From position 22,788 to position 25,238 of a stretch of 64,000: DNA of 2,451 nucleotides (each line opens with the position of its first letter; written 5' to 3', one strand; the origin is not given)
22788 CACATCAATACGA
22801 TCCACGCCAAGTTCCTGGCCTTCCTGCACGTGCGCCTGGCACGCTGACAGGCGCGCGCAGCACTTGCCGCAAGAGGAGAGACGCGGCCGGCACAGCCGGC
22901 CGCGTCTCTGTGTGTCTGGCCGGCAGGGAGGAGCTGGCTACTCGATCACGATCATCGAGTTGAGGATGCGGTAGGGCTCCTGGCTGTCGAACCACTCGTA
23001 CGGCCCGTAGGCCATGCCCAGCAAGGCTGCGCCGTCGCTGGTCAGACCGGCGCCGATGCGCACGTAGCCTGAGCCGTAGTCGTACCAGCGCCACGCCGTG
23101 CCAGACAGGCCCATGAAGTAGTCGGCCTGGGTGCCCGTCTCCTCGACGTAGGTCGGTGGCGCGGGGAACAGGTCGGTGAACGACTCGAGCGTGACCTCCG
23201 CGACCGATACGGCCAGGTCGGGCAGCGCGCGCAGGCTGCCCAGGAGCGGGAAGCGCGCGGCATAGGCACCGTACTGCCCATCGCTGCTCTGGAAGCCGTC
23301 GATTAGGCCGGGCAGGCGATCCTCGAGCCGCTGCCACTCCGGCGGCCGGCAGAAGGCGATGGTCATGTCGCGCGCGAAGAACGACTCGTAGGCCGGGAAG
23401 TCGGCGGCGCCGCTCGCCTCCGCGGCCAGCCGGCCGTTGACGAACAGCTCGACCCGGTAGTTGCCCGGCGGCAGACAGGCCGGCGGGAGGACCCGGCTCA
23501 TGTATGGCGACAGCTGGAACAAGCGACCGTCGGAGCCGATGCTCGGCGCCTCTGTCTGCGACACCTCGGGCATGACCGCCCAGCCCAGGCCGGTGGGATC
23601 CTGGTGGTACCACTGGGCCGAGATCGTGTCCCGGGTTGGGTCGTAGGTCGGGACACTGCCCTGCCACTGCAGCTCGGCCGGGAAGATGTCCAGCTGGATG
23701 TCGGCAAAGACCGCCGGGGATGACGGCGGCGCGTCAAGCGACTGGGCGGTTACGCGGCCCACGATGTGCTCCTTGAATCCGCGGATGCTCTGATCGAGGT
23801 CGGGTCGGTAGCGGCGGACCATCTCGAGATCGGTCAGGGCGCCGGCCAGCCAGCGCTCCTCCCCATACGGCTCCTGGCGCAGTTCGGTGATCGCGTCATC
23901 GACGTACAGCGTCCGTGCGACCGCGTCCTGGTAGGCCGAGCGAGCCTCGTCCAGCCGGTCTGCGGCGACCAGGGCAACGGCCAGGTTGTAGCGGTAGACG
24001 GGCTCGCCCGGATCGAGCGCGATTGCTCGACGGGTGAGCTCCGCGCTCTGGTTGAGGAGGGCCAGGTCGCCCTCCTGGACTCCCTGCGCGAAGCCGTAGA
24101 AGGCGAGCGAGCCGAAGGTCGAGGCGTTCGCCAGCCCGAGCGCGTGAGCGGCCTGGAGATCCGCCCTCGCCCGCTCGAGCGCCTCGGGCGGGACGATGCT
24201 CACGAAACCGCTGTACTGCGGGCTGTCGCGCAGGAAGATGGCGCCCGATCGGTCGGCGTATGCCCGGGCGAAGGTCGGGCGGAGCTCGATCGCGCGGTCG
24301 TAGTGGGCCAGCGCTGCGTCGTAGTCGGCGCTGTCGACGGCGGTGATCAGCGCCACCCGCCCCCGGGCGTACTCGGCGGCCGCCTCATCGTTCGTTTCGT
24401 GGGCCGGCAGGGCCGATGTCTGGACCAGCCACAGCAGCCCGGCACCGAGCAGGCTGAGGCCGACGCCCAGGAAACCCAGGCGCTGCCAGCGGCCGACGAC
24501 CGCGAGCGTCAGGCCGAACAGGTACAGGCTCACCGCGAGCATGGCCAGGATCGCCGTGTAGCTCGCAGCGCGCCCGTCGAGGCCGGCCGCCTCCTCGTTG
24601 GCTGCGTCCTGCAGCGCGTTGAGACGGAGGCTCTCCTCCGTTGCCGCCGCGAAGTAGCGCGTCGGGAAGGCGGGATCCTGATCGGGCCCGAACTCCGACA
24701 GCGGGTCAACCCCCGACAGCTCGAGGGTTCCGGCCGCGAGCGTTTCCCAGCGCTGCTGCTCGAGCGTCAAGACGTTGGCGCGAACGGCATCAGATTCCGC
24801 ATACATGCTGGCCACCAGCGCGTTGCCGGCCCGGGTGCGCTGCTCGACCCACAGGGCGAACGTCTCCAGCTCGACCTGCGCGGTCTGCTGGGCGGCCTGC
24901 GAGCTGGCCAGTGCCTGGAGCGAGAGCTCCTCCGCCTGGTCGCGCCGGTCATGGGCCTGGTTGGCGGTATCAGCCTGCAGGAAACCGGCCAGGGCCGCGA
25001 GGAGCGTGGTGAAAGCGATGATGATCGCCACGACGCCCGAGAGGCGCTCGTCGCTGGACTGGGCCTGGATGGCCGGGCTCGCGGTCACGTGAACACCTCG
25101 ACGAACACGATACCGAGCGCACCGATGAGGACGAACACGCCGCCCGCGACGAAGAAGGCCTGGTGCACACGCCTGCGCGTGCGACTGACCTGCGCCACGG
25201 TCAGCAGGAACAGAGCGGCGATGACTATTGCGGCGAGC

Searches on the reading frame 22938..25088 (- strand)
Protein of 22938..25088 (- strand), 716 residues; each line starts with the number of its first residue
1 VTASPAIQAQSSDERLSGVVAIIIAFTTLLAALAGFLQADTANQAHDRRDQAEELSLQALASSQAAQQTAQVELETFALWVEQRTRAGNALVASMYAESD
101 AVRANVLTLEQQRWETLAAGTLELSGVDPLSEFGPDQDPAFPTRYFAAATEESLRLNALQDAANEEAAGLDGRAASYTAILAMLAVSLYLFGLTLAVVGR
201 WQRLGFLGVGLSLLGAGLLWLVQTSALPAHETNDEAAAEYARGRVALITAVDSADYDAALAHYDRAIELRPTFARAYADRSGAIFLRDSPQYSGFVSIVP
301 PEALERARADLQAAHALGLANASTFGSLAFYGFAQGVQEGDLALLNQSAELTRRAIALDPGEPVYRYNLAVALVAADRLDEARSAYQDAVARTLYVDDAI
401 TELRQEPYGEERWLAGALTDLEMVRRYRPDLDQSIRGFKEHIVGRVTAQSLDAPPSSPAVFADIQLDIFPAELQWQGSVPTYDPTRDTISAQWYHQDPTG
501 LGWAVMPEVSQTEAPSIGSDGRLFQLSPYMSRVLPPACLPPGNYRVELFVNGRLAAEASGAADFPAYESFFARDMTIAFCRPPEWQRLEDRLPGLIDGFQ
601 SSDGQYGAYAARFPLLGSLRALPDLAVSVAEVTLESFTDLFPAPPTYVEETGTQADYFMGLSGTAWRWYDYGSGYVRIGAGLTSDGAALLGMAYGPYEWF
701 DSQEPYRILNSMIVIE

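Call 62: search_protein_families(library=pfam, proteins=[window:22938-25088:-], max_evalue=0.001)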
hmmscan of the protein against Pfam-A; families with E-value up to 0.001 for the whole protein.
window:22938-25088:- (716 aa): 6 families
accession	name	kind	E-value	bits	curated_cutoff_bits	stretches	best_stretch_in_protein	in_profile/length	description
PF00515.34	TPR_1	-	9.5e-07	28.8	27.8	0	255-273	16-34/34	Tetratricopeptide repeat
PF13414.12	TPR_11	-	1.6e-06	28.2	26.8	1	255-278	9-32/42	TPR repeat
PF14559.12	TPR_19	-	4.1e-06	27.5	25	0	349-391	11-53/68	Tetratricopeptide repeat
PF13431.12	TPR_17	-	4.7e-06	26.9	24.4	0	353-383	3-33/34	Tetratricopeptide repeat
PF07719.23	TPR_2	-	1.4e-05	25.3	27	0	366-391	4-29/34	Tetratricopeptide repeat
PF13181.12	TPR_8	-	0.00087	19.7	25.7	0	253-272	14-33/34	Tetratricopeptide repeat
